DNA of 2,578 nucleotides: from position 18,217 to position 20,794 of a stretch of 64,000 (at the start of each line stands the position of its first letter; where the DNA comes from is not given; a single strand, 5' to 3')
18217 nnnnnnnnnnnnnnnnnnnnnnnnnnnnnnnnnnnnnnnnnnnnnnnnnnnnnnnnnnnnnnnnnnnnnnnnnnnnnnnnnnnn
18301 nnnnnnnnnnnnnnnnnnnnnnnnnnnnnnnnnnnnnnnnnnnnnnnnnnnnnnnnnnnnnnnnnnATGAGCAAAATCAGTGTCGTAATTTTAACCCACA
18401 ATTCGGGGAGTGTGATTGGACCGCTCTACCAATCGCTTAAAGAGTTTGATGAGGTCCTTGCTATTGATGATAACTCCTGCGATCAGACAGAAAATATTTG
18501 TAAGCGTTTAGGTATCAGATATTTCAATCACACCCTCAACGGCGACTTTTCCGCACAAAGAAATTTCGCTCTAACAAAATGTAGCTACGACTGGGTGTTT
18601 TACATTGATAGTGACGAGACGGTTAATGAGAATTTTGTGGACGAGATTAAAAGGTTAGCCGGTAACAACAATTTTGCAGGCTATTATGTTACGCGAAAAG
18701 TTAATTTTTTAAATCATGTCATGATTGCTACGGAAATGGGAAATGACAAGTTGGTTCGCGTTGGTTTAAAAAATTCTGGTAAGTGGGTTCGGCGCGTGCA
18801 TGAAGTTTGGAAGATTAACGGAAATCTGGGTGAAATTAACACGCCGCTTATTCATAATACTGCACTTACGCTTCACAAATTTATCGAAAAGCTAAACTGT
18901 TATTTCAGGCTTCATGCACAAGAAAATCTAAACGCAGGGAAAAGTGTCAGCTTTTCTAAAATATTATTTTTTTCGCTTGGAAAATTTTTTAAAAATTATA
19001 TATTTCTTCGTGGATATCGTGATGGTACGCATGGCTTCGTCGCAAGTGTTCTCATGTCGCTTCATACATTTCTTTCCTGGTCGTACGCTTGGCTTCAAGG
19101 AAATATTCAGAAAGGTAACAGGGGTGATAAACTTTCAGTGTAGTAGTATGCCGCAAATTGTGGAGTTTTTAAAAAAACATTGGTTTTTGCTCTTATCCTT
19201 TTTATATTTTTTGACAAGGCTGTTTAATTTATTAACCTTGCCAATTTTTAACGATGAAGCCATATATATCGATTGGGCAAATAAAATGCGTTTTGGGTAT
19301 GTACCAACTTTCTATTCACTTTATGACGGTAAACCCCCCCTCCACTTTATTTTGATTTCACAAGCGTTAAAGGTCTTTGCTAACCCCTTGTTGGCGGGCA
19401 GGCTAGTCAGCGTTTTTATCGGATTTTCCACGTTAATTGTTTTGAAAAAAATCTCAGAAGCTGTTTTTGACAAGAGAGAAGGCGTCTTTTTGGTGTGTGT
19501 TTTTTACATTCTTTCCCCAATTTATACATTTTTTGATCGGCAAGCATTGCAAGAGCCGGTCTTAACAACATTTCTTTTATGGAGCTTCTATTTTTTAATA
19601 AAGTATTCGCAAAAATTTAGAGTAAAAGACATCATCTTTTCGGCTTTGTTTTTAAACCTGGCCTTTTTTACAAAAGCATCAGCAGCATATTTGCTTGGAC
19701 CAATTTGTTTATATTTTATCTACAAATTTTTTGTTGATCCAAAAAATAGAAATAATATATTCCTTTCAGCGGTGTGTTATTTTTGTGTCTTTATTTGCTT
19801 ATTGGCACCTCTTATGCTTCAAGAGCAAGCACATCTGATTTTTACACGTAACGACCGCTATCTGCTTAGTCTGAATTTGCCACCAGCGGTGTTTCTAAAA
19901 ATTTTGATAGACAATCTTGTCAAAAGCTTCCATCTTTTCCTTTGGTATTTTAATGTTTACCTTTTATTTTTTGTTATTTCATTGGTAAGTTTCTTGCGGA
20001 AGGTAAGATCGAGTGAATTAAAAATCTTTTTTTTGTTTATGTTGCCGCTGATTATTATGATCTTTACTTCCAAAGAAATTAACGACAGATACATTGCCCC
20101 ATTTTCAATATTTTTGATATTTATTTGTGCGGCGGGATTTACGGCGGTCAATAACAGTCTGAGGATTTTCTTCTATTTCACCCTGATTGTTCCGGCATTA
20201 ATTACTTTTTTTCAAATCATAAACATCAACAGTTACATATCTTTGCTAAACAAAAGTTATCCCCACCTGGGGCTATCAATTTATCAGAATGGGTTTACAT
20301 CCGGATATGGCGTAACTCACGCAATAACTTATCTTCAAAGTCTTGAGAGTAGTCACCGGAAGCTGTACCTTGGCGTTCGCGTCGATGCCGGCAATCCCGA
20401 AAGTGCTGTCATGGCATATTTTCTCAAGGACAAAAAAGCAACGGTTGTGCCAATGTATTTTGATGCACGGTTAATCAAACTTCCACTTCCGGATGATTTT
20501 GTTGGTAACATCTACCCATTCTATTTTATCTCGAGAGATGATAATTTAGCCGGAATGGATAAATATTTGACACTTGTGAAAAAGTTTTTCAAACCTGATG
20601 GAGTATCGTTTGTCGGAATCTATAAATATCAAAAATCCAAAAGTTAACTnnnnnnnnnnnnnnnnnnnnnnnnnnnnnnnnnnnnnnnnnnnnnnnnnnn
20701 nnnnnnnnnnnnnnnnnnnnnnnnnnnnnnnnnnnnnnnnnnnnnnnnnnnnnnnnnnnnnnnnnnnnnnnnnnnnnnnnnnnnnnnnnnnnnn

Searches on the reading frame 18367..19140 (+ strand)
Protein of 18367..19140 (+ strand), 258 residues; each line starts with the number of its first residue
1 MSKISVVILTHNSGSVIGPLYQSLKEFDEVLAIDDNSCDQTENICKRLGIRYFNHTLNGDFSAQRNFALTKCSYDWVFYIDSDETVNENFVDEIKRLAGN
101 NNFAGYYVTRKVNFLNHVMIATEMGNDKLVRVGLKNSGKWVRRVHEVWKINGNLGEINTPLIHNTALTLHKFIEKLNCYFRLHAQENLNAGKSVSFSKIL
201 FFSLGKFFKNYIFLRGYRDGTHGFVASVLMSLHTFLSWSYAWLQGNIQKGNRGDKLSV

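Call 93: search_protein_families(library=pfam, proteins=[window:18367-19140:+], max_evalue=0.001)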
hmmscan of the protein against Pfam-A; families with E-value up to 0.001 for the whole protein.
window:18367-19140:+ (258 aa): 2 families
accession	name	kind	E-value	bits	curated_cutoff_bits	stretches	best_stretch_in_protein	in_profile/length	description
PF00535.33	Glycos_transf_2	-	1.1e-18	68.1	23.3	1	5-114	1-119/168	Glycosyl transferase family 2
PF13704.12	Glyco_tranf_2_4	-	1.7e-05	25.6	27.5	1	26-89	18-87/98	Glycosyl transferase family 2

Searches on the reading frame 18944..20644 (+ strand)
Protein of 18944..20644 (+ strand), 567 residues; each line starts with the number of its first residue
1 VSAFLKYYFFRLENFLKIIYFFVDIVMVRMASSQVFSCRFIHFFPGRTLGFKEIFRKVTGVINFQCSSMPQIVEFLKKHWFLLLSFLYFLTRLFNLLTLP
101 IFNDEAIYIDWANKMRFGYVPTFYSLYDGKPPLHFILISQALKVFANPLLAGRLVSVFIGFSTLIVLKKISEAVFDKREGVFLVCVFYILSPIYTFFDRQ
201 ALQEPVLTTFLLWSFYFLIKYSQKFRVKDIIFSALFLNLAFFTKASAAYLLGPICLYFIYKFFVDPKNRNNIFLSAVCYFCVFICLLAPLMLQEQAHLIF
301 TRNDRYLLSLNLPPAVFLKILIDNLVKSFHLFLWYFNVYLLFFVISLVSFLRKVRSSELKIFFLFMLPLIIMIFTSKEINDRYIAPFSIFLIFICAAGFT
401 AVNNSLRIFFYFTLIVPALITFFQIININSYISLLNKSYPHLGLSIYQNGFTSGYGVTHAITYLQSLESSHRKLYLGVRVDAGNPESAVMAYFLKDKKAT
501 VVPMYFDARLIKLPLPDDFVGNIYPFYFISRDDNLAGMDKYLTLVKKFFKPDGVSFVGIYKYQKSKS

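Call 41: search_protein_families(library=pfam, proteins=[window:18944-20644:+], max_evalue=0.001)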
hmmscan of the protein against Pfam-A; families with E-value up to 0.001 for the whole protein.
window:18944-20644:+ (567 aa): 1 family
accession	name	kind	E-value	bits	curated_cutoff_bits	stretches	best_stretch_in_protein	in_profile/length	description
PF13231.12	PMT_2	-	3e-13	50.7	26.1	1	130-285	2-150/160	Dolichyl-phosphate-mannose-protein mannosyltransferase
